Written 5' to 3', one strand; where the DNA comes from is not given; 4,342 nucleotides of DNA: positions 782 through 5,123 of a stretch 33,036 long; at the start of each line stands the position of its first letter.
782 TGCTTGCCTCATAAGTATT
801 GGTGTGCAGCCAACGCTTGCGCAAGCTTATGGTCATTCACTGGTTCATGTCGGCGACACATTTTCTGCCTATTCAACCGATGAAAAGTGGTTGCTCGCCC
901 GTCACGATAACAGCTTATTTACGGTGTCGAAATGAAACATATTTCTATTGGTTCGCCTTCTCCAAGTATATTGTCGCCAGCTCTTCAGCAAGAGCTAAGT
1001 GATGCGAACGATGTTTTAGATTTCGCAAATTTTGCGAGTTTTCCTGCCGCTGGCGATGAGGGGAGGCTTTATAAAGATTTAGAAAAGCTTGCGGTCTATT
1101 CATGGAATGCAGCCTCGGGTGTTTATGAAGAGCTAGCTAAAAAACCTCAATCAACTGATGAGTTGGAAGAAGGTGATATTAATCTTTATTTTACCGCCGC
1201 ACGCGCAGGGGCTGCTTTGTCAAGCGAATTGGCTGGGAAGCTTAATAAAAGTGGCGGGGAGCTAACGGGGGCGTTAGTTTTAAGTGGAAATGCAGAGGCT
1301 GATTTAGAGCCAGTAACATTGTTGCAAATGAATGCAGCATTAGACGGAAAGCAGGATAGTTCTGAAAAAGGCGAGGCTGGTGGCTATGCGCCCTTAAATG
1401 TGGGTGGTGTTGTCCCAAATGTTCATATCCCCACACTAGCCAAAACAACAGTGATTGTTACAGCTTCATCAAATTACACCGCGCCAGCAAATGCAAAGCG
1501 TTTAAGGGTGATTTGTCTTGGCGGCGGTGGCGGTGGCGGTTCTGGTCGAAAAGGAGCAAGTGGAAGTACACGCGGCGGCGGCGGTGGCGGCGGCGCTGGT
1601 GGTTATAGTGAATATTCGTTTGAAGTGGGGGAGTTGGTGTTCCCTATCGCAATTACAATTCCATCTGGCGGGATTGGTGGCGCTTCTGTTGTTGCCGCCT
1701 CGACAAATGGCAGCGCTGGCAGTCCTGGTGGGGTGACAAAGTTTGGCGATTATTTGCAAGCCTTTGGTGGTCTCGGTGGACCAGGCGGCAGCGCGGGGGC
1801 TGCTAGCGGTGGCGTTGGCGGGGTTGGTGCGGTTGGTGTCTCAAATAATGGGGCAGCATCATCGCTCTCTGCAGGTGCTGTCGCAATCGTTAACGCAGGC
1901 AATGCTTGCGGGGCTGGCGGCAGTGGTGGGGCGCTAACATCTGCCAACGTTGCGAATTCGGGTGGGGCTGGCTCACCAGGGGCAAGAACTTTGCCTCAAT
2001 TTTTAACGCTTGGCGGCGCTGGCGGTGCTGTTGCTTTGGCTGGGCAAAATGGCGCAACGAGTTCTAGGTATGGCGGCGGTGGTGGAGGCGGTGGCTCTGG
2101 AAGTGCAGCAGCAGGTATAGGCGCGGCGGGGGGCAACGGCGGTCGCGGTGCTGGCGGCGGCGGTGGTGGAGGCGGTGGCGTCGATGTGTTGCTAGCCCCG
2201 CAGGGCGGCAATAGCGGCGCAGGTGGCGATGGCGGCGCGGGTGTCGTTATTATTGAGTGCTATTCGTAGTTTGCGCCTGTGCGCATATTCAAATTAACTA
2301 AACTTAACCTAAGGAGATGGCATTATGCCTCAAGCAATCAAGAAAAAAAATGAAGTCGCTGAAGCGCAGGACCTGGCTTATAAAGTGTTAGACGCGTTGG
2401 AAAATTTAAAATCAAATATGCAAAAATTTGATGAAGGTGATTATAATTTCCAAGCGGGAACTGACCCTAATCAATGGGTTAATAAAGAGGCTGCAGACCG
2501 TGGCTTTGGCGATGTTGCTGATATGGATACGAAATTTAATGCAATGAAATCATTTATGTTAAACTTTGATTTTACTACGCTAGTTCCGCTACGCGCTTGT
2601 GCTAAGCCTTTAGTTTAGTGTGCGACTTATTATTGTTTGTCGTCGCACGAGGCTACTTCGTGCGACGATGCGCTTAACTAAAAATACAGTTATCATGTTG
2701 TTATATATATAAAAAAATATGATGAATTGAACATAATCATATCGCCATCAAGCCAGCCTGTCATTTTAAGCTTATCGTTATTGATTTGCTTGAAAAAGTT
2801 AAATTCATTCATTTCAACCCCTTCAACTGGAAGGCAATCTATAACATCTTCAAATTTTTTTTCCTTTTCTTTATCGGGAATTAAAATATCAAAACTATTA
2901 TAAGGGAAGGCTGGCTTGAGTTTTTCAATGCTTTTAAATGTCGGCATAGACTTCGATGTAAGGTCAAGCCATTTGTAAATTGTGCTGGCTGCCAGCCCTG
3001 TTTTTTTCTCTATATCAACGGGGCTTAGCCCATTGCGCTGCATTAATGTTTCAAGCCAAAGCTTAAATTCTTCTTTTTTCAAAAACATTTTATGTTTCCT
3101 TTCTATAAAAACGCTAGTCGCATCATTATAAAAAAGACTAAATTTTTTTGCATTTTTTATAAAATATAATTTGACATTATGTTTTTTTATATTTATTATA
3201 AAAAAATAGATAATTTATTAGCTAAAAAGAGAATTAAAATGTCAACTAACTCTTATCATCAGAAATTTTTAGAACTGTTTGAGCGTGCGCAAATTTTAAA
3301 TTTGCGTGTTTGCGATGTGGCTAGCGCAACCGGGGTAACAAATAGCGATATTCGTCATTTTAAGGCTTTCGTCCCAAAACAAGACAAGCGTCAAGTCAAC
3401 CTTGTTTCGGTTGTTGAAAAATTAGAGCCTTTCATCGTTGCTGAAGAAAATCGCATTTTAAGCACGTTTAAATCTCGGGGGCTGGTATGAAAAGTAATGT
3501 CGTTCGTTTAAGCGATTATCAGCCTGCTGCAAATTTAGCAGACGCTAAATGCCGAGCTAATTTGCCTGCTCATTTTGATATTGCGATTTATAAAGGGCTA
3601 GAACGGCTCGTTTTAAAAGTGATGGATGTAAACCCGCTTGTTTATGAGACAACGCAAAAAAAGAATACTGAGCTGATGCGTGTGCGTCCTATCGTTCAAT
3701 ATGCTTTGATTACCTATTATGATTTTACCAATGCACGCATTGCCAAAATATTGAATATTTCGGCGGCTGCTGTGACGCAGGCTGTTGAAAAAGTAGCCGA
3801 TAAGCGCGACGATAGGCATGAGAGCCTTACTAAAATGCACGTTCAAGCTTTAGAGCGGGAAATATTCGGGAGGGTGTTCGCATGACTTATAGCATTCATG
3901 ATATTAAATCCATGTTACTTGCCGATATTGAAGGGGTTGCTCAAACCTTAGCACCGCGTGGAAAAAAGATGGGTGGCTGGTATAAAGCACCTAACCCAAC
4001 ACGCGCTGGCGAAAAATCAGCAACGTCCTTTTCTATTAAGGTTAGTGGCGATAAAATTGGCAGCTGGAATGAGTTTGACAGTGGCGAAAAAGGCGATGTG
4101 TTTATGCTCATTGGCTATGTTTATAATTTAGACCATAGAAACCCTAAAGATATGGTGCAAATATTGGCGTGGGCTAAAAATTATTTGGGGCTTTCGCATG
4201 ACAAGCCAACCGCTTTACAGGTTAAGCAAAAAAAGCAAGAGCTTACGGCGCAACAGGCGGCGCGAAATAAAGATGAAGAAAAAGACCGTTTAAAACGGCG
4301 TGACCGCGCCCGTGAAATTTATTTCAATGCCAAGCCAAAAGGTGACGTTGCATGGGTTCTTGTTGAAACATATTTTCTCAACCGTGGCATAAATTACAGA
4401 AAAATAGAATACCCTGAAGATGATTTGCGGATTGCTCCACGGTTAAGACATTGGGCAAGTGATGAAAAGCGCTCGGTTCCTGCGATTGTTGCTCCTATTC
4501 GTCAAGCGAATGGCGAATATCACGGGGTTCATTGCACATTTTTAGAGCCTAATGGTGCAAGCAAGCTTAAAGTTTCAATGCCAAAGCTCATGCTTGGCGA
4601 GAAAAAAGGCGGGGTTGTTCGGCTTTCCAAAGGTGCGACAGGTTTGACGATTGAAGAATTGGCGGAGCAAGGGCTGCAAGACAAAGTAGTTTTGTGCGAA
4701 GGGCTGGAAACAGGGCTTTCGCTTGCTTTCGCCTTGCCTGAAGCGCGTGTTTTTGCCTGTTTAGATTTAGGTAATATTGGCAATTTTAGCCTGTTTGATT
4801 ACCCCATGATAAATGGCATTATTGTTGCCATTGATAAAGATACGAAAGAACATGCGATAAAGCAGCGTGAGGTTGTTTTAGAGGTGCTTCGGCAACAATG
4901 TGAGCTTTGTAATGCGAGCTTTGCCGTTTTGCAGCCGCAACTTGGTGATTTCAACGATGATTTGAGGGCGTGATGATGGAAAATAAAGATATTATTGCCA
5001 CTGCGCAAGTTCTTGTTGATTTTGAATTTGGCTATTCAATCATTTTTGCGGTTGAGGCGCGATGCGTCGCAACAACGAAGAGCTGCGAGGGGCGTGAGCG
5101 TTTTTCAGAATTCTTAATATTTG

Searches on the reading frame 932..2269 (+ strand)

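Call 10: search_protein_families(library=phrogs, proteins=[window:932-2269:+], max_evalue=0.00001)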
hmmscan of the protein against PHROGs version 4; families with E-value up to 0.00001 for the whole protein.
window:932-2269:+ (445 aa): 6 families
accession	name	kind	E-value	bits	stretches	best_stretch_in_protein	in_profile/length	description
phrog_863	-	tail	2e-12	47.9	1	129-409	357-597/690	tail fiber assembly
phrog_8859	-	unknown function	2.2e-12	47.6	1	172-441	130-396/400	-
phrog_356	-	tail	2.2e-10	40.6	1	120-444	629-923/924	minor tail protein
phrog_2952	-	tail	5.8e-08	33.1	1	26-98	235-311/488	minor tail protein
phrog_2295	-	unknown function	9.1e-08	32.1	1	173-441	578-844/1183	-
phrog_416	-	tail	3e-07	31.5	1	167-351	161-343/350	minor tail protein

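Call 66: search_protein_families(library=pfam, proteins=[window:932-2269:+], max_evalue=0.001)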
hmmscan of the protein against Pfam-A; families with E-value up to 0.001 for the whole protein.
window:932-2269:+ (445 aa): 1 family
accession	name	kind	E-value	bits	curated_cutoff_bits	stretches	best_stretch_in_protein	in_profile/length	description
PF21722.4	Gly_rich_2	-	7.6e-09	36.3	24.3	1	179-444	5-226/226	Glycine-rich domain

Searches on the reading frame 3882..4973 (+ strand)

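Call 10: search_protein_families(library=phrogs, proteins=[window:3882-4973:+], max_evalue=0.00001)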
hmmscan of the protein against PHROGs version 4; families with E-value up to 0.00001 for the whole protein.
window:3882-4973:+ (363 aa): 2 families
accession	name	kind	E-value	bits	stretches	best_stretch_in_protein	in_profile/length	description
phrog_510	-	DNA, RNA and nucleotide metabolism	1.2e-32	114.4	1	111-359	113-343/667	DNA primase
phrog_2249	-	DNA, RNA and nucleotide metabolism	3.6e-10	40.2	1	46-322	24-263/802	DNA primase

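Call 66: search_protein_families(library=pfam, proteins=[window:3882-4973:+], max_evalue=0.001)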
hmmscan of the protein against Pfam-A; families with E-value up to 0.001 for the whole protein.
window:3882-4973:+ (363 aa): 2 families
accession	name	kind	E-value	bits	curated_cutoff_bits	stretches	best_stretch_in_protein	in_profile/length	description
PF23639.1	DUF7146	-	5.6e-20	72.1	27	1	138-248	2-105/105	Domain of unknown function (DUF7146)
PF13362.12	Toprim_3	-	2.4e-09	37.9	27.2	1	269-362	2-90/95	Toprim domain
